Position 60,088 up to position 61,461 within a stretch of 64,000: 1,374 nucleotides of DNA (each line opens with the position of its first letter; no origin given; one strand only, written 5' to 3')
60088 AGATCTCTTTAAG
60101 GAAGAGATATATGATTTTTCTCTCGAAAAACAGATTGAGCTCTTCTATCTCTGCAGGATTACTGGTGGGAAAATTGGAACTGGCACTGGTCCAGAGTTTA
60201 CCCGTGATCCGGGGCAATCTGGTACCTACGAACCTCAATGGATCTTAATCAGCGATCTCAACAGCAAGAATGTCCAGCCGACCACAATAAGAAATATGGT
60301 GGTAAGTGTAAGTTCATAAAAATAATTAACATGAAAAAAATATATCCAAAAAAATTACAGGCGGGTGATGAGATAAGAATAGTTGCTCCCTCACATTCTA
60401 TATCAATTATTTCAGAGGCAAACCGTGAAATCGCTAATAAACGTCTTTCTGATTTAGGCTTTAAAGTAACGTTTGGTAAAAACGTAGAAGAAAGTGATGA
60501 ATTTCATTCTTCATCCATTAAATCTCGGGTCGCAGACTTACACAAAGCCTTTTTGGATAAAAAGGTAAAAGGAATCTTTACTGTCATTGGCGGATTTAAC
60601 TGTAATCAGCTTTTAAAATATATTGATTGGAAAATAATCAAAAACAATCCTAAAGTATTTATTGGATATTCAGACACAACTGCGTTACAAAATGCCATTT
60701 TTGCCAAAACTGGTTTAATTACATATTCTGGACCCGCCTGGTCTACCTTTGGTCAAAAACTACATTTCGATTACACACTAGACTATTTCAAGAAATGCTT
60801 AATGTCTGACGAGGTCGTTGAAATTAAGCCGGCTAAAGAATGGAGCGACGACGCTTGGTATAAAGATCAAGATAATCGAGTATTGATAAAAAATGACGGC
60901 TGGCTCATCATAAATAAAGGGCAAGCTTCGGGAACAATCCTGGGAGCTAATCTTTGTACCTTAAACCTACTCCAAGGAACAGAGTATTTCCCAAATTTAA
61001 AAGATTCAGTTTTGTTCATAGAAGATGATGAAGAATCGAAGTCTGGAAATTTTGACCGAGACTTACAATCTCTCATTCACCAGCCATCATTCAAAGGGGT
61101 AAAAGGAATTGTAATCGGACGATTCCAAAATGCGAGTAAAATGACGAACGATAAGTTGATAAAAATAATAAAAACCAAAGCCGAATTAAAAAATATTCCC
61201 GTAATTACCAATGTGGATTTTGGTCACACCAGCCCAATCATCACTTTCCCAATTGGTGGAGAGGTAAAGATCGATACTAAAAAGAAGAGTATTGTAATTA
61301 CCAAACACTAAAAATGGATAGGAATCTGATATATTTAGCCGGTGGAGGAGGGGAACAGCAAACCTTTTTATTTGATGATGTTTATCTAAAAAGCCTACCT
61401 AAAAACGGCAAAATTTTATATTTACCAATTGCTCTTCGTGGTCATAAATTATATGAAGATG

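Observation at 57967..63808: Dense nucleotide-housecleaning and peptidase neighbourhood, including an MccF-like peptidase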

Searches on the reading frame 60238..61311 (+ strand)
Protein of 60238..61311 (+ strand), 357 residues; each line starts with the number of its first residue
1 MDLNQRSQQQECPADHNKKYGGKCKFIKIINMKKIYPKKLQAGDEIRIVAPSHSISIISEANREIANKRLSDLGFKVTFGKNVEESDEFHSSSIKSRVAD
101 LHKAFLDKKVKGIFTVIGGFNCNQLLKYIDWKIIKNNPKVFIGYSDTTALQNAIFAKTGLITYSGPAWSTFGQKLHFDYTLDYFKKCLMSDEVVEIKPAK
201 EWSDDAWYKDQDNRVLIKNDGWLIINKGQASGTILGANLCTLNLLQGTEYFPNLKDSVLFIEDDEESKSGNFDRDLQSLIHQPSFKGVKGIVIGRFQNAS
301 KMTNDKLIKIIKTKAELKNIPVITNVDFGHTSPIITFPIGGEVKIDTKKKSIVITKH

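Call 3: search_protein_families(library=pfam, proteins=[window:60238-61311:+], max_evalue=0.01)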
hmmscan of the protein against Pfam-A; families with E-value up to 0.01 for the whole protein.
window:60238-61311:+ (357 aa): 2 families
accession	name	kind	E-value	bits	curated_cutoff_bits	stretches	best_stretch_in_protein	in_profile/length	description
PF02016.21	Peptidase_S66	-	2.4e-35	121.8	25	1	46-165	1-121/121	LD-carboxypeptidase N-terminal domain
PF17676.7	Peptidase_S66C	-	2.6e-29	102.7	23.7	1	231-345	1-120/120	LD-carboxypeptidase C-terminal domain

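Call 4: search_protein_families(library=ncbifam, proteins=[window:60238-61311:+], max_evalue=0.01)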
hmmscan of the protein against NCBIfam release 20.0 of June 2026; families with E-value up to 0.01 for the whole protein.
window:60238-61311:+ (357 aa): 1 family
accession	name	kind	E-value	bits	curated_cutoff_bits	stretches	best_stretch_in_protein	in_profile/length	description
NF008424.0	PRK11253.1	equivalog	1.7e-35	122.6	378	1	44-353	5-297/308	muramoyltetrapeptide carboxypeptidase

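Call 12: find_related_loci(query=window:60331-61311:+, collection=genome_contigs, flank=10000)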
Query window:60331-61311:+ (326 aa) in genome_contigs; peptide patterns used: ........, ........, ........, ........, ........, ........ (x = any residue, [..] = any of these).
284 stretches matched a pattern; 152 encode a relative of the query (tblastn E <= 1e-3); the best 80 are kept; 80 distinct loci.
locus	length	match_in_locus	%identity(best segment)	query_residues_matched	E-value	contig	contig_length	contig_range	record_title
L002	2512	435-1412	82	1-326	0e+0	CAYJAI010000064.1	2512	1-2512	MAG TPA_asm: uncultured Christensenella sp. isolate ERP122455_co2_226 genome assembly, contig: NODE_27298_length_2512_co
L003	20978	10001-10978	80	1-326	0e+0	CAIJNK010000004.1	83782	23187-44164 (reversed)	uncultured bacterium isolate AlinenLipids_bin-6017 genome assembly, contig: bin-6017:04/22, whole genome shotgun sequenc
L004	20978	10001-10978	81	1-326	0e+0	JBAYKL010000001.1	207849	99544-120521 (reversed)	MAG: Candidatus Paceibacterota bacterium isolate SO_2016_GW1_79 scaffold00119_OW334_2016, whole genome shotgun sequence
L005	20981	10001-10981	79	1-326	1e-178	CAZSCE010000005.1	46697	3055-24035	MAG TPA_asm: uncultured Candidatus Saccharibacteria bacterium isolate SRP272421_co1_693 genome assembly, contig: NODE_13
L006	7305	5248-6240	78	1-326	9e-179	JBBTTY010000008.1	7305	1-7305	MAG: Patescibacteria group bacterium isolate H51-bin043_1 H51_bin043_1_000000000008, whole genome shotgun sequence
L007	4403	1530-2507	81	1-326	7e-177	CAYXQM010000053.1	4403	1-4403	MAG TPA_asm: uncultured Candidatus Saccharibacteria bacterium isolate SRP178699_co1_498 genome assembly, contig: NODE_30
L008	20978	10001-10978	79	1-326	1e-178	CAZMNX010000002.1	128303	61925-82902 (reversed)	MAG TPA_asm: uncultured Candidatus Saccharibacteria bacterium isolate SRP272421_co2_491 genome assembly, contig: NODE_95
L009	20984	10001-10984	70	1-326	4e-157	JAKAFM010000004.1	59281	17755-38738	MAG: bacterium isolate WY1.bin95 NODE_766_length_59281_cov_2.037783, whole genome shotgun sequence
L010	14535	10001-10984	67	1-326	7e-156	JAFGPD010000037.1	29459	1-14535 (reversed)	MAG: Candidatus Woesebacteria bacterium isolate Zod_Metabat.670 k87_7109409, whole genome shotgun sequence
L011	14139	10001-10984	71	1-326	4e-154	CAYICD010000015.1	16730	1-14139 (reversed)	MAG TPA_asm: uncultured Candidatus Saccharibacteria bacterium isolate ERP119705_co18_662 genome assembly, contig: NODE_4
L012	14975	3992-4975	68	1-326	9e-153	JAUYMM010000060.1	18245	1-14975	MAG: Candidatus Woesebacteria bacterium isolate C24_metabat.bin.86_sub C24_k141_223359, whole genome shotgun sequence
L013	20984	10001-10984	68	1-326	2e-152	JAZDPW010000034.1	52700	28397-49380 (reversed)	MAG: Candidatus Jorgensenbacteria bacterium isolate MEGAHIT-group-0.89 k141_9402330, whole genome shotgun sequence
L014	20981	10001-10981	68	1-326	5e-152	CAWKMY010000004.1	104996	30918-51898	MAG: uncultured bacterium isolate MFD01223.bin.2.47 genome assembly, contig: contig_33294, whole genome shotgun sequence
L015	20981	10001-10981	65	1-326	1e-151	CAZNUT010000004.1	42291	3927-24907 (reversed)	MAG TPA_asm: uncultured Gammaproteobacteria bacterium isolate SRP192515_co1_185 genome assembly, contig: NODE_703_length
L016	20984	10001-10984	67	1-326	4e-151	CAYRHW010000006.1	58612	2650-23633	MAG TPA_asm: uncultured Candidatus Saccharibacteria bacterium isolate SRP178699_co1_611 genome assembly, contig: NODE_43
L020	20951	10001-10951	66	12-326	2e-144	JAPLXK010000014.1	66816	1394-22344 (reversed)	MAG: Candidatus Nealsonbacteria bacterium isolate LacPavin_0920_SED2_MAG_39_9 LacPavin_0920_SED2_scaffold_579421, whole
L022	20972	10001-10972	65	1-326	1e-143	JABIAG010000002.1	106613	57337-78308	MAG: Candidatus Woesearchaeota archaeon isolate SI048_bin101 k141_737034, whole genome shotgun sequence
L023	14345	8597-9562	65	6-326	3e-143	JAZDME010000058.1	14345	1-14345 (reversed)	MAG: archaeon isolate MEGAHIT-group-0.636 k141_13583668, whole genome shotgun sequence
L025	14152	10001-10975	64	4-326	1e-142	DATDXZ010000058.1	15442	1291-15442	MAG TPA_asm: Candidatus Nanoarchaeia archaeon isolate SMAG_U8152 k141_2010585, whole genome shotgun sequence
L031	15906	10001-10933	64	4-314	3e-138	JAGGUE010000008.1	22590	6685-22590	MAG: Candidatus Aenigmatarchaeota archaeon isolate AUK066 PB_MBMC_020_c_000000000045, whole genome shotgun sequence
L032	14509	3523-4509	65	3-326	2e-136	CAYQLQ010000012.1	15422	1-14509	MAG TPA_asm: Candidatus Woesearchaeota archaeon isolate SRP178699_co2_505 genome assembly, contig: NODE_3142_length_1542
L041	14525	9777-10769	63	1-326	2e-133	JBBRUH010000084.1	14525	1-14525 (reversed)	MAG: Cytophagales bacterium isolate La3_concoct.176 La3_concoct.176_K_832901_L_14525_cov_16.2998, whole genome shotgun s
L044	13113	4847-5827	61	4-326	4e-131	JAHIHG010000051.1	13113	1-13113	MAG: Nanoarchaeota archaeon isolate KR11_N3.mb.40 KR11_N3.mb.40_k141_112064, whole genome shotgun sequence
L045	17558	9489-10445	65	6-321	2e-141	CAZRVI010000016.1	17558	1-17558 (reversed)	MAG TPA_asm: Candidatus Woesearchaeota archaeon isolate binchicken_co19_483 genome assembly, contig: NODE_5152_length_17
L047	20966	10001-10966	59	2-323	2e-128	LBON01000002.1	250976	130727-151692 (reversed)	MAG: candidate division TM6 bacterium GW2011_GWF2_32_72 UR26_C0002, whole genome shotgun sequence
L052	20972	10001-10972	56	2-323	7e-125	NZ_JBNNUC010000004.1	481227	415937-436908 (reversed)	Peribacillus sp. NPDC094092 NPDC094092_184_G1.ctg-0004, whole genome shotgun sequence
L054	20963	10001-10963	56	6-326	1e-124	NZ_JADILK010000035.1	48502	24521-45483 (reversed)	Bacillus sp. SD075 35, whole genome shotgun sequence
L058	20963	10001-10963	58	3-323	3e-124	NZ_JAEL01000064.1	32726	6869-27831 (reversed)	Bacillus sp. J33 BacJ33DRAFT_c59_C, whole genome shotgun sequence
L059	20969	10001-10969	55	2-324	5e-124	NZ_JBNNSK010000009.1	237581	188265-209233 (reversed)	Peribacillus sp. NPDC097675 NPDC097675_268_D6.ctg-0009, whole genome shotgun sequence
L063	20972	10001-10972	58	4-325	4e-123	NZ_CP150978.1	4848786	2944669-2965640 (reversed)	Heyndrickxia sp. MSNUG chromosome, complete genome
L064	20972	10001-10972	56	2-323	3e-123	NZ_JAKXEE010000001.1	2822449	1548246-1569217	Peribacillus sp. Aquil_B1 NODE_1_length_2822449_cov_116.006293, whole genome shotgun sequence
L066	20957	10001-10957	57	7-325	8e-123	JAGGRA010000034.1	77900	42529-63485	Pseudomonas sp. ISL-84 ISL84_35, whole genome shotgun sequence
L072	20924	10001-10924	58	2-309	4e-122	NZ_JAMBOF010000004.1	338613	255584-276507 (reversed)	Mesobacillus subterraneus strain MER TA 170 NODE_4, whole genome shotgun sequence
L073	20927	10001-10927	56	6-314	7e-122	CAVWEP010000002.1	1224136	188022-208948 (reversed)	MAG: uncultured Bacillaceae bacterium isolate MFD09018.bin.1.68 genome assembly, contig: contig_28849, whole genome shot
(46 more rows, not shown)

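Call 15: search_solved_structures(query=window:60331-61311:+, max_evalue=0.001, show_alignments=3)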
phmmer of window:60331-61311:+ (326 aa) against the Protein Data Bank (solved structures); distinct sequences matched with E-value up to 0.001: 27.
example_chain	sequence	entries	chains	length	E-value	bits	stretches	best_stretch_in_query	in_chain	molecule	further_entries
4e5s_A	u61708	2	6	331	4e-116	391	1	4-323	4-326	MccFlike protein (BA_5613) | LD-carboxypeptidase family protein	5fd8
5usd_A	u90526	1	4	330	4.4e-116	390.9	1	4-323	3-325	Peptidase S66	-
4h1h_A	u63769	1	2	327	2.7e-112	378.4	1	4-320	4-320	Lmo1638 protein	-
4inj_A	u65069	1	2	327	7.1e-112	377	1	4-320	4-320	Lmo1638 protein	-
3tyx_A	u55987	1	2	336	1.7e-53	185.3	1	5-323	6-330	Microcin immunity protein MccF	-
3gjz_A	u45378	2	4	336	3.2e-53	184.3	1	5-323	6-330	Microcin immunity protein MccF | Microcin C7 self-immunity protein mccF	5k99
3u1b_A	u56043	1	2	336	3.5e-53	184.2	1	5-323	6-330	Microcin immunity protein MccF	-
3sr3_A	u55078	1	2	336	6.8e-53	183.2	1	5-323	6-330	Microcin immunity protein MccF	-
3t5m_A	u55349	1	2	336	8.5e-53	182.9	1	5-323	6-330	Microcin immunity protein MccF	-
4jvo_A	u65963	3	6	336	2.1e-51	178.3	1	5-323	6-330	Microcin immunity protein MccF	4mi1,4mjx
3tla_A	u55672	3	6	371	4.7e-41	144.3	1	9-325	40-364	MccF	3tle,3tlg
3tlb_A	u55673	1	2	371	4.8e-41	144.3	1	9-325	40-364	MccF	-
3tly_A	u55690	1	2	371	6.8e-41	143.8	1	9-325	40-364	MccF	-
5f5x_A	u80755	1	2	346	6.8e-41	143.8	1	4-322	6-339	MccC family protein Ba3275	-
5f1y_A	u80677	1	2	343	7.3e-41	143.7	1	4-322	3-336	MccC family protein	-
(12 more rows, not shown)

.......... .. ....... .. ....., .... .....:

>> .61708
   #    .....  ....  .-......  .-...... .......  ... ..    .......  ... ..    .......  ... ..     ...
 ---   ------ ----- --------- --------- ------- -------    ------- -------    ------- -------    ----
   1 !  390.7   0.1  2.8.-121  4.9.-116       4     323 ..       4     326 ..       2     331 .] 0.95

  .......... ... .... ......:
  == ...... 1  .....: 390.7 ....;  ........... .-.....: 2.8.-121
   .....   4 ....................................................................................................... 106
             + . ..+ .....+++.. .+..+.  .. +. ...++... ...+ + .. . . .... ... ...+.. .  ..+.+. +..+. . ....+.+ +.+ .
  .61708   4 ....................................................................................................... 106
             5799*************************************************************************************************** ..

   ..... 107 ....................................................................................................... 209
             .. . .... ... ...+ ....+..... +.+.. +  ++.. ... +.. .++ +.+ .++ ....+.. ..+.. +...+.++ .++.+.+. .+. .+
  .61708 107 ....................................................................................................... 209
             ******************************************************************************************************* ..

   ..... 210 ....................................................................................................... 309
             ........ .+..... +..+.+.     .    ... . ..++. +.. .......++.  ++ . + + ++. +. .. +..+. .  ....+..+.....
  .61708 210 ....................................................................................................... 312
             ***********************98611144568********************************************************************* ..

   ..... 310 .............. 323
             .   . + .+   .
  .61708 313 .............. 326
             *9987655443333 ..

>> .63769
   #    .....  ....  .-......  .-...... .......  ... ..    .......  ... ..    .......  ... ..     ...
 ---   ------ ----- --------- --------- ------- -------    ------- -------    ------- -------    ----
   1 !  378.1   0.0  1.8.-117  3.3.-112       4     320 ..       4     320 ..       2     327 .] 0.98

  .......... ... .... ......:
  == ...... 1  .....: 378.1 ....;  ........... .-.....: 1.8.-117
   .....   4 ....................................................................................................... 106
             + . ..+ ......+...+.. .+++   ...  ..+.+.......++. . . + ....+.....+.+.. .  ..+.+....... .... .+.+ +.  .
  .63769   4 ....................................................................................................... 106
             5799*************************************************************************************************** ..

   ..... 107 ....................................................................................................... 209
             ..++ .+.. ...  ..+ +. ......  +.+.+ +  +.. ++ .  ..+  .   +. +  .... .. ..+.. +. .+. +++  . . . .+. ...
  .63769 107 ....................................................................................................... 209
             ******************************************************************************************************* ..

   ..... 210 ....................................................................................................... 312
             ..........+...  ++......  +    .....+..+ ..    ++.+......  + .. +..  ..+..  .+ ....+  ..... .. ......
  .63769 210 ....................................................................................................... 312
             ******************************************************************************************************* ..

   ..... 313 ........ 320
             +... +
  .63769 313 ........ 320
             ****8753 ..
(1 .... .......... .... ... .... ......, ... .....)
